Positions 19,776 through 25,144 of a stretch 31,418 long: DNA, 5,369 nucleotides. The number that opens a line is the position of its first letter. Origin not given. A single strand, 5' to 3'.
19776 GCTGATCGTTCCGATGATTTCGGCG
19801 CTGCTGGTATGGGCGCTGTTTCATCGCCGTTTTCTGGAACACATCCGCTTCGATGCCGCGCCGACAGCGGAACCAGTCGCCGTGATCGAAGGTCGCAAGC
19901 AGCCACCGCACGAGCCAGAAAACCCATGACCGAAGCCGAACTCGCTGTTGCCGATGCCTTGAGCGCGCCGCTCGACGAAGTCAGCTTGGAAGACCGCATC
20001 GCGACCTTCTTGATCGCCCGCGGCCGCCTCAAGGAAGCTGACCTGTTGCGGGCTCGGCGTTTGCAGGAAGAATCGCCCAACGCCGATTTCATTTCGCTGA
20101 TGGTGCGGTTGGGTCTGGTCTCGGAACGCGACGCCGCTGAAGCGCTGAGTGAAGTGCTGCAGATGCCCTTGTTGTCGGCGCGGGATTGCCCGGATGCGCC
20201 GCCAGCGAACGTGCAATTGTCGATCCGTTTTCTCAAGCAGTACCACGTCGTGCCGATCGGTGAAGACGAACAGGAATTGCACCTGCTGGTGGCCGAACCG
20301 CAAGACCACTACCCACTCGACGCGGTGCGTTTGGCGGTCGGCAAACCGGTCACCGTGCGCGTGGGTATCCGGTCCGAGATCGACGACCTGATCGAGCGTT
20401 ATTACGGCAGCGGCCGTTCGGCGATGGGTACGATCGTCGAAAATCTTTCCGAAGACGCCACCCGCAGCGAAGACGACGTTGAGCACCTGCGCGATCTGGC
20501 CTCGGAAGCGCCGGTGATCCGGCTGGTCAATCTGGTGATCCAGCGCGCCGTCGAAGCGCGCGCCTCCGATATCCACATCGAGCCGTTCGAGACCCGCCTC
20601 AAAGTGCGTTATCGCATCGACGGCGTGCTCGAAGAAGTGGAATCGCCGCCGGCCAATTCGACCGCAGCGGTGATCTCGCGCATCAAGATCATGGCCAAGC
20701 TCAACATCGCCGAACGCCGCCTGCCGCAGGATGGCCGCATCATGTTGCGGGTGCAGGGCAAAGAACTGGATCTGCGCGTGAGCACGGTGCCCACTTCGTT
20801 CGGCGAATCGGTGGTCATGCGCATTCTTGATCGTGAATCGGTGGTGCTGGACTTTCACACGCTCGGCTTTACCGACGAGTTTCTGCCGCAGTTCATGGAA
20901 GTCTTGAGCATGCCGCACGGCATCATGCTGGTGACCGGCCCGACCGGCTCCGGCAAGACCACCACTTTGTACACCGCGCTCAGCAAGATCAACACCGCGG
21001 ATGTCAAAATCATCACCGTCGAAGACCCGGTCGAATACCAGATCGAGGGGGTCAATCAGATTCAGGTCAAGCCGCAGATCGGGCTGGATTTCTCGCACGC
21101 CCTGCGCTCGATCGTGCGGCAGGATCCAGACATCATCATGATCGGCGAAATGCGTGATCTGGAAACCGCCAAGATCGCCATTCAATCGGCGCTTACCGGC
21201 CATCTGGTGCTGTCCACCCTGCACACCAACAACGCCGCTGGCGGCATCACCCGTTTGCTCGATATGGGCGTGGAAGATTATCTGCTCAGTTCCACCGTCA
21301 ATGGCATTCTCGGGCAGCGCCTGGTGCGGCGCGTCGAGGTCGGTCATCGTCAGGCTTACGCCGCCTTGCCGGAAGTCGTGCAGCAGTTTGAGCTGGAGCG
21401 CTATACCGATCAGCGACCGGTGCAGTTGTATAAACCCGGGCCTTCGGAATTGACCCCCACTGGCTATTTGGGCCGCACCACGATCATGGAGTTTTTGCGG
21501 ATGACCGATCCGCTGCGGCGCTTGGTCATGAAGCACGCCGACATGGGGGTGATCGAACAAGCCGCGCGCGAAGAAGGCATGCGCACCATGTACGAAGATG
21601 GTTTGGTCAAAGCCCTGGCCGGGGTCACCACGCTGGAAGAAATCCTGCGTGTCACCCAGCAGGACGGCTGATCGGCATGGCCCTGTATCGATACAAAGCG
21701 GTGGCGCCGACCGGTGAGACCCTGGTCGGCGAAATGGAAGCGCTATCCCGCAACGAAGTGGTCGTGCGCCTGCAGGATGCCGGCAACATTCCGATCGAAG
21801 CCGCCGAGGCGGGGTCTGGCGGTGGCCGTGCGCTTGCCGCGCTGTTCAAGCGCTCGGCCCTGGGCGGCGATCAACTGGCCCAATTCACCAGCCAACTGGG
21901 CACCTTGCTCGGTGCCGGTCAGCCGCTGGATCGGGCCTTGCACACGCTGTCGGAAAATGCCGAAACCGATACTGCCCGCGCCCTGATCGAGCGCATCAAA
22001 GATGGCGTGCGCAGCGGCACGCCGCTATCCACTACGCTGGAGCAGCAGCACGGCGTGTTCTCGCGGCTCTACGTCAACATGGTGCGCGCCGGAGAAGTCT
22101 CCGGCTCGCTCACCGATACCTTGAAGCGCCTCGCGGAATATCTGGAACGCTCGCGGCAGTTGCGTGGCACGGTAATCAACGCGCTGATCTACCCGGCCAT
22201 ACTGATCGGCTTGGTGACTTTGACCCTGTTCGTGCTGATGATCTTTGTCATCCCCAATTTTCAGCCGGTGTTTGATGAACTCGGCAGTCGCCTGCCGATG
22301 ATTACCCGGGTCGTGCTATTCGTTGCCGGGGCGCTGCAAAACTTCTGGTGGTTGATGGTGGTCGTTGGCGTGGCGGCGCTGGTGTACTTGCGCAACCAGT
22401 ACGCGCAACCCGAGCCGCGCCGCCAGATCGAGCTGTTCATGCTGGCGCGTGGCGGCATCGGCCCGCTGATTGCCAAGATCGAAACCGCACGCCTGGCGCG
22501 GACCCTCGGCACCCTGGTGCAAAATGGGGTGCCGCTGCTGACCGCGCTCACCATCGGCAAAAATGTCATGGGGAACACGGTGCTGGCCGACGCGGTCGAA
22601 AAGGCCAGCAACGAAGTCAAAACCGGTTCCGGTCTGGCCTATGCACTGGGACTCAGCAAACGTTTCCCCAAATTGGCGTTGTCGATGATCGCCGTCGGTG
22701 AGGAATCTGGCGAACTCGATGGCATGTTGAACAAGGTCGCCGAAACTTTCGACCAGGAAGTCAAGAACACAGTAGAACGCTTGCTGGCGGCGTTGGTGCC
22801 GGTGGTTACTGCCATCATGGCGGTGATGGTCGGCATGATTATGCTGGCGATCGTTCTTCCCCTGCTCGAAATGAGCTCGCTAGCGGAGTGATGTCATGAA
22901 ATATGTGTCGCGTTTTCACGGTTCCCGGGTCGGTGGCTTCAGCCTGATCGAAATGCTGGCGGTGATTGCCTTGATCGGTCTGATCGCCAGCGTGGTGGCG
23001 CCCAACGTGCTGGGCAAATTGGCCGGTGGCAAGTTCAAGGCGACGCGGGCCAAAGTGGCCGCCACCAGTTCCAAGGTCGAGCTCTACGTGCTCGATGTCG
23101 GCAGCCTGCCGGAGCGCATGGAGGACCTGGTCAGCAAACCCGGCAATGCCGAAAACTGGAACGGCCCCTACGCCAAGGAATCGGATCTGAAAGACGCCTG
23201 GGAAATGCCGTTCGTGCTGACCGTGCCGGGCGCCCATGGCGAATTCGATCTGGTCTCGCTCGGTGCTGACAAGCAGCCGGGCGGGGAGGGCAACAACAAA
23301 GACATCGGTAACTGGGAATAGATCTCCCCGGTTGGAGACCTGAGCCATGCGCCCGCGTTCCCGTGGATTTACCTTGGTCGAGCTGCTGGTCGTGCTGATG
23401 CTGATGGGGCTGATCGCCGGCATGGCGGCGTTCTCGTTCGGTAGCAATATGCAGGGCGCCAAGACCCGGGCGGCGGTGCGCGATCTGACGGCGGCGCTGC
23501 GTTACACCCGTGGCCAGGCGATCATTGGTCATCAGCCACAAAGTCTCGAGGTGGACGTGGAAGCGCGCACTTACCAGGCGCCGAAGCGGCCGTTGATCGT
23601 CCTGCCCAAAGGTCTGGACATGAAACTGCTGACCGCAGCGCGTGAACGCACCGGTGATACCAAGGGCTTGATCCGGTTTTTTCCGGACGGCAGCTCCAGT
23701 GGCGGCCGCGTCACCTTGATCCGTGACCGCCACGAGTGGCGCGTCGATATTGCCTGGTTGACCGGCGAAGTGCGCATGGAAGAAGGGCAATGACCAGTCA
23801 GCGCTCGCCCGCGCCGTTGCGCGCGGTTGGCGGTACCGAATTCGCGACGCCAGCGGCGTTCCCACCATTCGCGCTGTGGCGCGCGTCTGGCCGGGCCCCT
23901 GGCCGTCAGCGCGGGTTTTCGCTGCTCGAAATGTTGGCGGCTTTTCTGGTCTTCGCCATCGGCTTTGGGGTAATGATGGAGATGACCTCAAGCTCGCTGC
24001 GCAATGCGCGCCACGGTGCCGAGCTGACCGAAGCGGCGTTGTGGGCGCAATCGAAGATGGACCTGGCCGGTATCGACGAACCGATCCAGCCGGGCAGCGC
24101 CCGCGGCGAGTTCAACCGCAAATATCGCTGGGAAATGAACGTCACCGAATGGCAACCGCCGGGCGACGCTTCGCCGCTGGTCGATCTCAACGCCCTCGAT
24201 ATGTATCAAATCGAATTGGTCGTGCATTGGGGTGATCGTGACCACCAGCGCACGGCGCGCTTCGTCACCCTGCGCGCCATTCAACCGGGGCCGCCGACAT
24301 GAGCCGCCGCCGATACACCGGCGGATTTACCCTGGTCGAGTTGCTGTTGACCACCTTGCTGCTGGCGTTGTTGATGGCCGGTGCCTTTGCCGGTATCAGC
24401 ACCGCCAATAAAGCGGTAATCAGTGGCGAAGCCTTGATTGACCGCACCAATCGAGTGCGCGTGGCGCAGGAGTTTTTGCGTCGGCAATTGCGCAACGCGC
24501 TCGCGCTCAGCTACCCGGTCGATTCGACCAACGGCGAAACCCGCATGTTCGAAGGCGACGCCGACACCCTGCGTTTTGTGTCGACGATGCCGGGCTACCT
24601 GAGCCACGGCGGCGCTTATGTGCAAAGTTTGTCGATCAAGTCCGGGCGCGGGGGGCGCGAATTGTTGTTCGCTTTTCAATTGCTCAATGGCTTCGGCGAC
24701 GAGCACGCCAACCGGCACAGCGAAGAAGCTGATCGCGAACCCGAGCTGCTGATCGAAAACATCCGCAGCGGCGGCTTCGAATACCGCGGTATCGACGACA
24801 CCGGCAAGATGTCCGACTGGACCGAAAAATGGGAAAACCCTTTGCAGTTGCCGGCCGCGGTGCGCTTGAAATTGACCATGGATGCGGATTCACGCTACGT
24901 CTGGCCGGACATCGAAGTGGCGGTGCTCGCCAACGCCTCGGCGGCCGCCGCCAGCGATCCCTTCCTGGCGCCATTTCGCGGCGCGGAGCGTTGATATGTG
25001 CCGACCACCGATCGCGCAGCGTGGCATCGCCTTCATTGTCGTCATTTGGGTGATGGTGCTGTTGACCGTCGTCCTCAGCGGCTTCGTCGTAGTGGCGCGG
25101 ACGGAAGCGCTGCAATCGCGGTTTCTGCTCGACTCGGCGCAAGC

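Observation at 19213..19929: Catalytically dead exosortase-like membrane protein coupled into a T2SS operon: candidate secretion-and-anchoring module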

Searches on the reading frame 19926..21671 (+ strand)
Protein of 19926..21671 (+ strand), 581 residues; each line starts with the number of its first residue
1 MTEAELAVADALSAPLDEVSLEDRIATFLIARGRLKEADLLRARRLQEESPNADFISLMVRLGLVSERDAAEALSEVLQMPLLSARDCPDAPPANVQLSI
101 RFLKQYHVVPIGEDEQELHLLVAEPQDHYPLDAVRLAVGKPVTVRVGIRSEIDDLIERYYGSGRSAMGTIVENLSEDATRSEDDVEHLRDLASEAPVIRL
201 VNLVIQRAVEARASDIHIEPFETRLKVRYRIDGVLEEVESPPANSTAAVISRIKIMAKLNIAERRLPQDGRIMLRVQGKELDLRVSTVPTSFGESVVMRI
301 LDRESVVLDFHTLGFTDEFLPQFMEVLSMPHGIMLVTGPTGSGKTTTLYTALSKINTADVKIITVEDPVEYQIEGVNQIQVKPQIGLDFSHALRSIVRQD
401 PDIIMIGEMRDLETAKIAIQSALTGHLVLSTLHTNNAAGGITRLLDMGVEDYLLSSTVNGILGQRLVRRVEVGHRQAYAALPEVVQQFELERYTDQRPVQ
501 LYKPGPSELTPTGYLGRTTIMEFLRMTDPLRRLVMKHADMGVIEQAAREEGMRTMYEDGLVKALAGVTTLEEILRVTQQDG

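Call 5: search_protein_families(library=pfam, proteins=[window:19926-21671:+], max_evalue=0.1)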
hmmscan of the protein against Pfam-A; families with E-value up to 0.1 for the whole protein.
window:19926-21671:+ (581 aa): 17 families
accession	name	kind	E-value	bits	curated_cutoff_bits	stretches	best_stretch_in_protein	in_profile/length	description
PF00437.27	T2SSE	-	3.6e-141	470.6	24.9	1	192-575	3-370/370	Type II/IV secretion system protein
PF05157.20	MshEN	-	5.1e-15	55.7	23.1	1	79-165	2-89/90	MshEN domain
PF13401.12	AAA_22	-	0.00017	22.3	27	1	331-371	5-45/130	AAA domain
PF25199.1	nSTAND_NTPase5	-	0.00038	20.7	34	1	332-376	42-87/145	Novel STAND NTPase 5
PF13191.12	AAA_16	-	0.0017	19.3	32.6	1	330-362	24-55/167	AAA ATPase domain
PF03215.21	Rad17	-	0.0042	17.5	23.8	1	328-360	42-73/186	Rad17 P-loop domain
PF13604.12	AAA_30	-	0.0048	17.1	27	1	325-363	12-50/191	AAA domain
PF13555.12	AAA_29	-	0.0083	16.3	27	1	330-348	21-39/61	P-loop containing region of AAA domain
PF12775.13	AAA_7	-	0.0092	16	25.8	1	323-365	25-67/181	P-loop containing dynein motor region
PF13173.12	AAA_14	-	0.014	15.9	27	1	332-375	3-47/129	AAA domain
PF20720.3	nSTAND3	-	0.015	15.4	27.2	1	330-370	16-56/155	Novel STAND NTPase 3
PF13245.12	AAA_19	-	0.016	15.8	25.1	1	329-359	9-39/134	AAA domain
PF02492.25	cobW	-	0.019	15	20.7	1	334-364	3-34/180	CobW/HypB/UreG, nucleotide-binding domain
PF13476.12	AAA_23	-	0.022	15.8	27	1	330-348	18-36/201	AAA domain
PF01637.24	ATPase_2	-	0.05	13.8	33.2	1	330-384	19-73/225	ATPase domain predominantly from Archaea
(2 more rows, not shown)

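Call 6: search_protein_families(library=ncbifam, proteins=[window:19926-21671:+], max_evalue=0.1)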
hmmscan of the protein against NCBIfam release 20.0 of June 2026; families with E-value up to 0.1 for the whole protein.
window:19926-21671:+ (581 aa): 28 families (the best 25 are shown)
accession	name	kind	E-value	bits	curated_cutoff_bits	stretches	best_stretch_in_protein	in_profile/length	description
TIGR02533.1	type_II_gspE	equivalog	4e-203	675.5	630.25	1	97-577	3-486/486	type II secretion system ATPase GspE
TIGR02538.1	type_IV_pilB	equivalog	2.1e-166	554.8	675.65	1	25-578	2-563/564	type IV-A pilus assembly ATPase PilB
NF007755.0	PRK10436.1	equivalog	6.7e-138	460.2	617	1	103-577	14-459/465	type II secretion system protein GspE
NF053534.1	T4PilAsmATPsTfpB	equivalog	6.8e-136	454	850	1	98-577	97-582/584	type IV pilus assembly ATPase TfpB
NF041000.1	ATPase_ComGA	equivalog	8.9e-79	264.2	300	1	204-468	3-266/267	competence type IV pilus ATPase ComGA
TIGR01420.1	pilT_fam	subfamily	1.5e-53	182.2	319.1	1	204-474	5-276/343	PilT/PilU family type 4a pilus ATPase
TIGR02525.1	plasmid_TraJ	equivalog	1.5e-28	99.9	368.3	1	295-477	119-307/372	plasmid transfer ATPase TraJ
TIGR02524.1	dot_icm_DotB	equivalog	3.6e-19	69.2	463.3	1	324-461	127-273/358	Dot/Icm type IV secretion system ATPase DotB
TIGR02782.1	TrbB_P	equivalog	9e-17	61.3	304.55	1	333-446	138-254/303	P-type conjugative transfer ATPase TrbB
NF058587.1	archaellum_moto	equivalog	1.3e-15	57.2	550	1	334-444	278-393/527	archaellum flagellar ATPase motor FlaI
TIGR02788.1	VirB11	equivalog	8.3e-14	51.3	249.95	1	322-449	135-267/308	P-type DNA transfer ATPase VirB11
NF010469.0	PRK13894.1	subfamily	1.2e-13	51.1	508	1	331-446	149-266/320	conjugal transfer ATPase TrbB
NF010407.0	PRK13833.1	subfamily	2.7e-12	46.8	499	1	334-450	147-265/323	conjugal transfer protein TrbB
TIGR03819.1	heli_sec_ATPase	hypoth_equivalog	1.2e-11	44.5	373.15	1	289-449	135-302/340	TadA family conjugal transfer-associated ATPase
NF010425.0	PRK13851.1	equivalog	1.2e-11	44.1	461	1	320-446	151-282/344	type IV secretion system protein VirB11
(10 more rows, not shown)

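Call 91: find_related_loci(query=window:19926-21671:+, collection=genome_contigs, flank=2500)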
Query window:19926-21671:+ (581 aa) in genome_contigs; peptide patterns used: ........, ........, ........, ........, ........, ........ (x = any residue, [..] = any of these).
600 stretches matched a pattern (row limit reached: there are more); 598 encode a relative of the query (tblastn E <= 1e-3); the best 80 are kept; 80 distinct loci.
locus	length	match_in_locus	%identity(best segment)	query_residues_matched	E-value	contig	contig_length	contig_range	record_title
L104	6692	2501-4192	79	11-579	0e+0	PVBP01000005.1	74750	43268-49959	MAG: Lysobacteraceae bacterium isolate UdeA_SF1 contig00005, whole genome shotgun sequence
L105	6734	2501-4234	77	1-579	0e+0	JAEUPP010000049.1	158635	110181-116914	MAG: Rhodanobacteraceae bacterium isolate new MAG-228 k141_3124698, whole genome shotgun sequence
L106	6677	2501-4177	80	21-579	0e+0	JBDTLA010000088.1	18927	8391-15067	MAG: Rudaea sp. isolate cluster2_bin.90 k127_2665333, whole genome shotgun sequence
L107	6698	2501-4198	77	15-579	0e+0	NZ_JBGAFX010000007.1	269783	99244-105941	MAG: Dokdonella sp. isolate MAG_MBR_H125.46 MBRH125-46_opera_contig_307, whole genome shotgun sequence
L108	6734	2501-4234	76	1-579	0e+0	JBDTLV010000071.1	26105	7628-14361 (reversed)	MAG: Tahibacter sp. isolate cluster3_bin.11 NODE_5933_length_26105_cov_12.131132, whole genome shotgun sequence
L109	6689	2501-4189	77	18-579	0e+0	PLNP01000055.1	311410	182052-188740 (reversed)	MAG: Rhodanobacteraceae bacterium isolate fen_1225 73.20120800_E1X.35_contig_317, whole genome shotgun sequence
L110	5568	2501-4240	75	6-579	0e+0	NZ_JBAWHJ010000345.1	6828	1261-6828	MAG: Dokdonella sp. isolate MFD05384_ilm_asm_bin29 k127_35341, whole genome shotgun sequence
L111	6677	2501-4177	78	20-579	0e+0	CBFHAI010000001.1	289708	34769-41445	MAG TPA_asm: uncultured Chiayiivirga sp. isolate SRR29654716_binner13_Refined_29 genome assembly, contig: ERZ27252549.3,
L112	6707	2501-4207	77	11-579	0e+0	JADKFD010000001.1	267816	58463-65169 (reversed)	MAG: Rhodanobacteraceae bacterium isolate Rand_18-Q3-R56-63_BATAC.88 tig00002018-10-2686830, whole genome shotgun sequen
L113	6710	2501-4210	75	4-580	0e+0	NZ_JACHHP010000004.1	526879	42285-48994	Chiayiivirga flava strain DSM 24163 Ga0415248_04, whole genome shotgun sequence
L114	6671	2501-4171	77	22-579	0e+0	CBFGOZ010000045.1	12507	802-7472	MAG TPA_asm: uncultured Arenimonas sp. isolate SRR14536363_binner13_Refined_30 genome assembly, contig: ERZ27321112.2692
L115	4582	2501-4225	74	3-578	0e+0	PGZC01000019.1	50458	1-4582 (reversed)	MAG: Gammaproteobacteria bacterium HGW-Gammaproteobacteria-4 08E140C01_scaffold_1058, whole genome shotgun sequence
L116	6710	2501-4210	76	7-579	0e+0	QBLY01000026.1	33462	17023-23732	MAG: Lysobacteraceae bacterium isolate ULC165bin1 scaffold26_size33462, whole genome shotgun sequence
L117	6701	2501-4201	75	9-579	0e+0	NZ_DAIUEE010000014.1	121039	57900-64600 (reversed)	MAG: Pseudoxanthomonas sp. isolate CTOTU24496 NODE_155_length_121039_cov_122.552866, whole genome shotgun sequence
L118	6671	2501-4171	74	21-579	0e+0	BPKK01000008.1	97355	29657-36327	MAG: Silanimonas sp. KatS3mg127 DNA, contig_13164, whole genome shotgun sequence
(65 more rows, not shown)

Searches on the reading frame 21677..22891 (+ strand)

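Call 5: search_protein_families(library=pfam, proteins=[window:21677-22891:+], max_evalue=0.1)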
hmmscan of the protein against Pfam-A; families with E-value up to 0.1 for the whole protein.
window:21677-22891:+ (404 aa): 1 family
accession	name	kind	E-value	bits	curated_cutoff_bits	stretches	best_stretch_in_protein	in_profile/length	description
PF00482.28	T2SSF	-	2.9e-61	205.4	25.2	2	70-193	1-125/125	Type II secretion system (T2SS), protein F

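Call 6: search_protein_families(library=ncbifam, proteins=[window:21677-22891:+], max_evalue=0.1)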
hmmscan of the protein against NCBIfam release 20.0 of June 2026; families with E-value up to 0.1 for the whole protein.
window:21677-22891:+ (404 aa): 8 families
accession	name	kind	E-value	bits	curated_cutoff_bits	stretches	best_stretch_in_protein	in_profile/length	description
NF047826.1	T3SSXpsF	equivalog_domain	4.9e-149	496.5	650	1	1-400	1-401/405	type II secretion system protein XpsF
TIGR02120.1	GspF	equivalog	5.1e-113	378.3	424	1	4-402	1-400/401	type II secretion system inner membrane protein GspF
NF052607.1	T4PiliAsmPilCThrm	equivalog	1.8e-83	280.9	700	1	1-399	1-400/406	type IV pilus assembly protein PilC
NF052606.1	T4PiliAsmPilCMyx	equivalog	1.9e-74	251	700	1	2-400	20-415/419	type IV pilus assembly protein PilC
NF007861.0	PRK10573.1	equivalog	1.6e-70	238.2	401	1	2-400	5-395/401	protein transport protein HofC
NF041012.2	T4P_ComGB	equivalog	1e-43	150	240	1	66-399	2-330/332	competence type IV pilus assembly protein ComGB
NF050031.1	triculamin_pre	equivalog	0.033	14.1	65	0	126-159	15-47/50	triculamin-like lasso peptide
TIGR04187.1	GRASP_SAV_5884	subfamily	0.044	13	350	0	96-174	146-222/312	ATP-grasp ribosomal peptide maturase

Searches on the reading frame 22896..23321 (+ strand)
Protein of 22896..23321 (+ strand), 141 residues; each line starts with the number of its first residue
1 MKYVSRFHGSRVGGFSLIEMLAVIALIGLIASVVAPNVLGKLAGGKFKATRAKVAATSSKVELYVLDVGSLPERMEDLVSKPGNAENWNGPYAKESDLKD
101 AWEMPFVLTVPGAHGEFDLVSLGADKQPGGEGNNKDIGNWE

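Call 5: search_protein_families(library=pfam, proteins=[window:22896-23321:+], max_evalue=0.1)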
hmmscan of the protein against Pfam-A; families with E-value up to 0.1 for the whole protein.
window:22896-23321:+ (141 aa): 2 families
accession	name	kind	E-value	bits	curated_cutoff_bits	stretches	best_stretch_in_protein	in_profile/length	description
PF08334.16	T2SSG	-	6.5e-28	97.4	21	1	37-140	1-108/108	Type II secretion system (T2SS), protein G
PF07963.17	N_methyl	-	5e-05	23.1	21.2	1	11-34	3-26/27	Prokaryotic N-terminal methylation motif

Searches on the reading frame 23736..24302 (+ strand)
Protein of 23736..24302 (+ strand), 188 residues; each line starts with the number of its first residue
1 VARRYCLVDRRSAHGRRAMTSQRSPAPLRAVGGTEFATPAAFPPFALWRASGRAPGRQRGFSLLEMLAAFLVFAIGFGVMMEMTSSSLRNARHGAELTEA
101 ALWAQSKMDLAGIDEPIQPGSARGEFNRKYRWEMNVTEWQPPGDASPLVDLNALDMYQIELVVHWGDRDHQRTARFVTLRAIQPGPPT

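Call 5: search_protein_families(library=pfam, proteins=[window:23736-24302:+], max_evalue=0.1)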
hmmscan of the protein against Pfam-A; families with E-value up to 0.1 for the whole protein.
window:23736-24302:+ (188 aa): 1 family
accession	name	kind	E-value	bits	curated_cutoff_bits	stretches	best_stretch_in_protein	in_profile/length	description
PF07963.17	N_methyl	-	1.8e-06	27.7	21.2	1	57-80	3-26/27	Prokaryotic N-terminal methylation motif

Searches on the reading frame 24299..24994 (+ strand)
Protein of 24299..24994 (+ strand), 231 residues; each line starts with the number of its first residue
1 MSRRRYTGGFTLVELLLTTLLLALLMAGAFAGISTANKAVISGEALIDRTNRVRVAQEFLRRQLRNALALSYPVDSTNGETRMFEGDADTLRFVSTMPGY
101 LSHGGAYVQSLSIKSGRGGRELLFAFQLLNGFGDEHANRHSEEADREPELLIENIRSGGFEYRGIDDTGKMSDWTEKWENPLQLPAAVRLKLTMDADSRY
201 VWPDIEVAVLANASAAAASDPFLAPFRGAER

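Call 5: search_protein_families(library=pfam, proteins=[window:24299-24994:+], max_evalue=0.1)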
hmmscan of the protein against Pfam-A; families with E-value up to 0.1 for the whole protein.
window:24299-24994:+ (231 aa): 2 families
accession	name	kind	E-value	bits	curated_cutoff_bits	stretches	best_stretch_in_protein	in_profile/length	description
PF07963.17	N_methyl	-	1.6e-05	24.7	21.2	1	5-30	2-27/27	Prokaryotic N-terminal methylation motif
PF11612.13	T2SSJ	-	0.002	18.9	28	1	146-195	83-131/140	Type II secretion system (T2SS), protein J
